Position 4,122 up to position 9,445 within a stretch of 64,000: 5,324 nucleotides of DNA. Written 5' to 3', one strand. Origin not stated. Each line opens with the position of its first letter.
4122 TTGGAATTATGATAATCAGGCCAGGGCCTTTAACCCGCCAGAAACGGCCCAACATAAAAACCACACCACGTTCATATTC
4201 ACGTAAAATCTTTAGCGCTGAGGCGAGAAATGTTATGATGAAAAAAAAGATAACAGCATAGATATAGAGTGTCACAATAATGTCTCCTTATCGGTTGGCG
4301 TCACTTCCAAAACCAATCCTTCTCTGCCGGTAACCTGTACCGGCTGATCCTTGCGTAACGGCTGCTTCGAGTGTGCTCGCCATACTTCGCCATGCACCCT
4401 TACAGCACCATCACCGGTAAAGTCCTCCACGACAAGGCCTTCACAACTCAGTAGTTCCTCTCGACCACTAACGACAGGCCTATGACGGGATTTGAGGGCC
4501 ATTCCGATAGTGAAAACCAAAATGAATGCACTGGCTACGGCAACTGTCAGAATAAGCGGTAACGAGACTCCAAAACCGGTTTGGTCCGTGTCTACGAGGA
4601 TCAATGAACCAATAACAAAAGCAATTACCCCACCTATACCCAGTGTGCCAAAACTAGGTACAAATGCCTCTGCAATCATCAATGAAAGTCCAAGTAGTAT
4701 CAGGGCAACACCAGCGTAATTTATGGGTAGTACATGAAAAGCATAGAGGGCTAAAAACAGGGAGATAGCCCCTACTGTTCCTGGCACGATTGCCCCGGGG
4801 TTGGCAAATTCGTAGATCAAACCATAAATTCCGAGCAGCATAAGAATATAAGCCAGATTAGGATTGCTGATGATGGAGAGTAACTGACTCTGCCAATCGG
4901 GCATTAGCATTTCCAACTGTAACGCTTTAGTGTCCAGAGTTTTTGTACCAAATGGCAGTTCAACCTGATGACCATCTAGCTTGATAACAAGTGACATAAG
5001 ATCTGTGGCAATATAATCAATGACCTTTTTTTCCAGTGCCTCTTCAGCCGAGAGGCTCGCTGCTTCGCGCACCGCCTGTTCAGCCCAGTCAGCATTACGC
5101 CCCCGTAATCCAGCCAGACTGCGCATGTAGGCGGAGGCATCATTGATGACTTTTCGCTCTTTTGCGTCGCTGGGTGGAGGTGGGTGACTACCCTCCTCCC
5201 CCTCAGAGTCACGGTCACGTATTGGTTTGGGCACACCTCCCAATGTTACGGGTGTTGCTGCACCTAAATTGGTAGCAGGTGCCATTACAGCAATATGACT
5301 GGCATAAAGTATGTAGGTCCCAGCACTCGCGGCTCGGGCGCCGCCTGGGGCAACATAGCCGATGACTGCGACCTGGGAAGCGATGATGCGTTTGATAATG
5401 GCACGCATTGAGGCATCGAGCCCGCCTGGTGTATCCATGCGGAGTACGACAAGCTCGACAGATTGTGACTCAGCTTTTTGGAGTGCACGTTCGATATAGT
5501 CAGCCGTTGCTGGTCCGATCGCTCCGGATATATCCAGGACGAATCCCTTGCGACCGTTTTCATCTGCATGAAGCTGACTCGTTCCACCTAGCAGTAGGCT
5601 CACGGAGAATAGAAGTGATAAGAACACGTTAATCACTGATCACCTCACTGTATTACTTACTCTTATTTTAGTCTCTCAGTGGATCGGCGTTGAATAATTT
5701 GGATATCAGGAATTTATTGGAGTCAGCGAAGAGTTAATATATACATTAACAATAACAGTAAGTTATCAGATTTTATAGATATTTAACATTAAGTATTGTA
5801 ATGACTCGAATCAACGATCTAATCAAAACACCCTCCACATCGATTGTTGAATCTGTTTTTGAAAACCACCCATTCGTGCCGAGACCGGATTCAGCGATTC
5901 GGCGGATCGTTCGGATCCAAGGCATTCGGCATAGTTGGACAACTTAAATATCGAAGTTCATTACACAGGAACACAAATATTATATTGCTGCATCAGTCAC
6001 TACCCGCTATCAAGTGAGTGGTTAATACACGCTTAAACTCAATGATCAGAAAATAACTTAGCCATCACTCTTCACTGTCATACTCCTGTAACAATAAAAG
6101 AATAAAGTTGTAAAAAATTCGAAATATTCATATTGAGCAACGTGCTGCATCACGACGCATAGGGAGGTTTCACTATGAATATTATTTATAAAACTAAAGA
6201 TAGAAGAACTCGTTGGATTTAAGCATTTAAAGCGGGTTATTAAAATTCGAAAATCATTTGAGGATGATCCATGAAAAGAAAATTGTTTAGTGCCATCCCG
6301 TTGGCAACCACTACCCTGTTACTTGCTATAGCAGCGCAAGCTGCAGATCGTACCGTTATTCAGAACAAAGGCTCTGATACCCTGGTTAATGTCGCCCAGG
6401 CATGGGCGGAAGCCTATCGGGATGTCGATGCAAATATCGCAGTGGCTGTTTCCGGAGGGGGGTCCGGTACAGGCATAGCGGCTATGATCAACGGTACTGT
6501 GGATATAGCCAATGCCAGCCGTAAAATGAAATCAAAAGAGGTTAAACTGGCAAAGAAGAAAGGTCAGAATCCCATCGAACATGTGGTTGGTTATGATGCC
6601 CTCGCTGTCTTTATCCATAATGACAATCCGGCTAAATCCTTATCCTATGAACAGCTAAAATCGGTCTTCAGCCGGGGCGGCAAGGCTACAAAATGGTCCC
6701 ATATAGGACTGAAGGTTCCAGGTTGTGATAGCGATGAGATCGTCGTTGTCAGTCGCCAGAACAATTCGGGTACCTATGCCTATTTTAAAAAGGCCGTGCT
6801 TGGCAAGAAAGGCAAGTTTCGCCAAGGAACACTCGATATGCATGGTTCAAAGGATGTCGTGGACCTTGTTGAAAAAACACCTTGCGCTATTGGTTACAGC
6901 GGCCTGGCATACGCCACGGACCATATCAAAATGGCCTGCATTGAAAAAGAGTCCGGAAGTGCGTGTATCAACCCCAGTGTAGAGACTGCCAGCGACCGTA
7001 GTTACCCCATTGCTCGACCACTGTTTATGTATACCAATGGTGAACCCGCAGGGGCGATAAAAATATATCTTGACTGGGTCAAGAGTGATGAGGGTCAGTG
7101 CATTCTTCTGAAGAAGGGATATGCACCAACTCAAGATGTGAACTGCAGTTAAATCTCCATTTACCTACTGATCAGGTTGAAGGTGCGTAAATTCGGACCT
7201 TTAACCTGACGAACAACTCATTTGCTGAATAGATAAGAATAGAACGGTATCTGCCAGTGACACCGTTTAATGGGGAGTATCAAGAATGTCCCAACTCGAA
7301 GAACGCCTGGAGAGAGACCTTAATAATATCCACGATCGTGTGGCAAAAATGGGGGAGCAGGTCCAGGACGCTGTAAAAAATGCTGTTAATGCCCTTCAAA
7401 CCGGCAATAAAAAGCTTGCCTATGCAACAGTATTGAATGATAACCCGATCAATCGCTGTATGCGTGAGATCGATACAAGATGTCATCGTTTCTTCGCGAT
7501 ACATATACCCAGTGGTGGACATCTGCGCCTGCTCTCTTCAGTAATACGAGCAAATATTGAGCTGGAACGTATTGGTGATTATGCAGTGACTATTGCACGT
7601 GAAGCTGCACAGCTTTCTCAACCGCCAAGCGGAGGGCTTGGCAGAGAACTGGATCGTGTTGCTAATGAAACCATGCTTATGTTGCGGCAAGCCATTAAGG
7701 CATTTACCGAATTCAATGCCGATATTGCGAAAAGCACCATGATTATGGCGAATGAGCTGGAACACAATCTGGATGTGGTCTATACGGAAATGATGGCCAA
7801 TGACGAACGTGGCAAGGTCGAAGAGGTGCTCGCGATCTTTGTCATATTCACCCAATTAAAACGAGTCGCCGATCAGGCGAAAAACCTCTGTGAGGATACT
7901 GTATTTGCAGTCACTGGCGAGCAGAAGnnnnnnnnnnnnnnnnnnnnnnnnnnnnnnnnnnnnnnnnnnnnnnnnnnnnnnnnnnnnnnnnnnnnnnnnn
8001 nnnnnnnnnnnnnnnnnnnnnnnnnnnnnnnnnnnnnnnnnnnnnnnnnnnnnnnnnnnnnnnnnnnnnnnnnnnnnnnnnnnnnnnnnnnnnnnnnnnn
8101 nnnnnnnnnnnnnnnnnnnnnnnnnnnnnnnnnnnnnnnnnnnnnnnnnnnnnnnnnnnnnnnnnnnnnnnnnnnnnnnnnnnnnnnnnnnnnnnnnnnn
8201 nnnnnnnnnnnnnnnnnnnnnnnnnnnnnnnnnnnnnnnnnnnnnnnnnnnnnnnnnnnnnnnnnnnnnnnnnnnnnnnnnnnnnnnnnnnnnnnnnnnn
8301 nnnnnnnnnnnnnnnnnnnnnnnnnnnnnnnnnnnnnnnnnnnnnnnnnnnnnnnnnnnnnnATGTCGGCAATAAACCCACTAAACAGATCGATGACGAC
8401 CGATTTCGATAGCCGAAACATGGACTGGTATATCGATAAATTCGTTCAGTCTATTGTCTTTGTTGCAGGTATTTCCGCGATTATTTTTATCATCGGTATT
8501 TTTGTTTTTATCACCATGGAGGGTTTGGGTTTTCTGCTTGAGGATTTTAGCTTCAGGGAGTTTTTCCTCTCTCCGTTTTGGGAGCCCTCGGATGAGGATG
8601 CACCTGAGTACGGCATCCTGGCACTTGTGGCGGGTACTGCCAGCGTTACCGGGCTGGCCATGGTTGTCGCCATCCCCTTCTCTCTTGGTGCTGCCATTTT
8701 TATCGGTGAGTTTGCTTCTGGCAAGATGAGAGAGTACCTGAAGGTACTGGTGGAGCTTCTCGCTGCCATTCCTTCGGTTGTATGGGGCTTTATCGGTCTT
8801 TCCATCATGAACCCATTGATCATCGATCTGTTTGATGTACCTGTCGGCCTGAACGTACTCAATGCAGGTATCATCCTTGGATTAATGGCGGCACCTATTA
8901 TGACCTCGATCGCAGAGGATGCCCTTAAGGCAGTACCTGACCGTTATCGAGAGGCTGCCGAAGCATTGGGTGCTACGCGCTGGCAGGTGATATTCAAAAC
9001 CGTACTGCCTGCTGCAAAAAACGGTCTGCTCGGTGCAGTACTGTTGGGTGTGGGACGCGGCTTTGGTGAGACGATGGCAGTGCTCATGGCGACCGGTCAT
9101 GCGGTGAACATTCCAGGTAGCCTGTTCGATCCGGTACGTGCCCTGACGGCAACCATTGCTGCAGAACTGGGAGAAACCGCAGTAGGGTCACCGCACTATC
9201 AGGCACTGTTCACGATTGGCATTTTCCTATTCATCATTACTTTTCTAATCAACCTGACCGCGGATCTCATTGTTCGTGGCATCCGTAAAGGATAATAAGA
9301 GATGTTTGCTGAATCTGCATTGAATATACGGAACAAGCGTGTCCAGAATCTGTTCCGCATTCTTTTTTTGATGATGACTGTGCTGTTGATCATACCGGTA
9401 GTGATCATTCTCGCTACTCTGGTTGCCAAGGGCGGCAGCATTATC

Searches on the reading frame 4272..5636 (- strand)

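Call 30: search_protein_families(library=pfam, proteins=[window:4272-5636:-], max_evalue=0.01)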
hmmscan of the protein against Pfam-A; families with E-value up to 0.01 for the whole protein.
window:4272-5636:- (454 aa): 3 families
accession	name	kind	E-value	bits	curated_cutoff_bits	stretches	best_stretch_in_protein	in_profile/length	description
PF24961.1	NfeD_membrane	-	2.5e-28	99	26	1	260-375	1-115/119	NfeD integral membrane domain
PF25145.1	NfeD1b_N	-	4.9e-15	56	40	1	32-132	3-100/189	NfeD1b, N-terminal domain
PF01957.25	NfeD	-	3.5e-13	50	29.1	1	393-447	2-57/57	NfeD-like C-terminal, partner-binding domain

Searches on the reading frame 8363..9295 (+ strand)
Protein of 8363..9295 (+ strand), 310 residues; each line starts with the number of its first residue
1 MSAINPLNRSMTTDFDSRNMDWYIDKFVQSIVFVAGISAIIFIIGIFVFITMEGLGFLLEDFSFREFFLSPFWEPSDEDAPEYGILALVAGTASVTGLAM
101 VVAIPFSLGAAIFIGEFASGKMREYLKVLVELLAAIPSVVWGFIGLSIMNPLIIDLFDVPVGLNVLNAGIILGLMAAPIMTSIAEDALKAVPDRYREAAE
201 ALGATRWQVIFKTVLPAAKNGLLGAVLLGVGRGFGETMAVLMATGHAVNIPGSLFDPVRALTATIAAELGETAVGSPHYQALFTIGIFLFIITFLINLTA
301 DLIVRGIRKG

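Call 3: search_protein_families(library=ncbifam, proteins=[window:8363-9295:+])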
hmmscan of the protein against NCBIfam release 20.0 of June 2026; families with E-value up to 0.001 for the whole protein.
window:8363-9295:+ (310 aa): 18 families
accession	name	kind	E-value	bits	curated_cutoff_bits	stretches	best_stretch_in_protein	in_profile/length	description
TIGR02138.1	phosphate_pstC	equivalog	4e-83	278.9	196.45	1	25-306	1-294/296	phosphate ABC transporter permease subunit PstC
TIGR00974.1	3a0107s02c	equivalog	6.3e-47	160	193.45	1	26-307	2-270/272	phosphate ABC transporter permease PstA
NF008435.0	PRK11275.1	equivalog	8.4e-45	153.2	502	1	25-307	16-312/319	phosphate ABC transporter permease PstC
NF008430.0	PRK11268.1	equivalog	2.4e-19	69.5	439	1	18-304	16-290/295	phosphate ABC transporter permease PstA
TIGR02141.1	modB_ABC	equivalog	6e-14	52.2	182.6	1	94-252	5-171/208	molybdate ABC transporter permease subunit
TIGR01581.1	Mo_ABC_porter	hypoth_equivalog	1.7e-12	47.3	210.3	1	96-247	34-185/225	ABC transporter permease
NF038017.1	ABC_perm1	subfamily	3.8e-12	46.6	100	1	96-270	9-169/184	ABC transporter permease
NF006939.0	PRK09421.1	equivalog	3.2e-11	43.1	262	1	91-295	14-215/230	molybdate ABC transporter permease subunit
NF008208.0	PRK10971.1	equivalog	7.3e-09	35.5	415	1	106-246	77-221/277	sulfate/thiosulfate ABC transporter permease CysT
TIGR00969.1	3a0106s02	subfamily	4e-08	33.1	240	1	123-245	96-223/272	sulfate ABC transporter permease subunit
NF040839.1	tungstate_WtpB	equivalog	4.4e-08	33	340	1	93-243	50-203/251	tungstate ABC transporter permease WtpB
TIGR02139.1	permease_CysT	equivalog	9.1e-07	28.7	246.1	1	125-301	87-256/265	sulfate ABC transporter permease subunit CysT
TIGR01097.1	PhnE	equivalog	2.1e-06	27.4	216.7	1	72-228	46-190/252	phosphonate ABC transporter, permease protein PhnE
TIGR02140.1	permease_CysW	equivalog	4.7e-06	26.3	329.1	1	95-246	55-210/261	sulfate ABC transporter permease subunit CysW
NF008049.0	PRK10782.1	subfamily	2.7e-05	24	212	1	118-250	48-169/217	methionine ABC transporter permease MetI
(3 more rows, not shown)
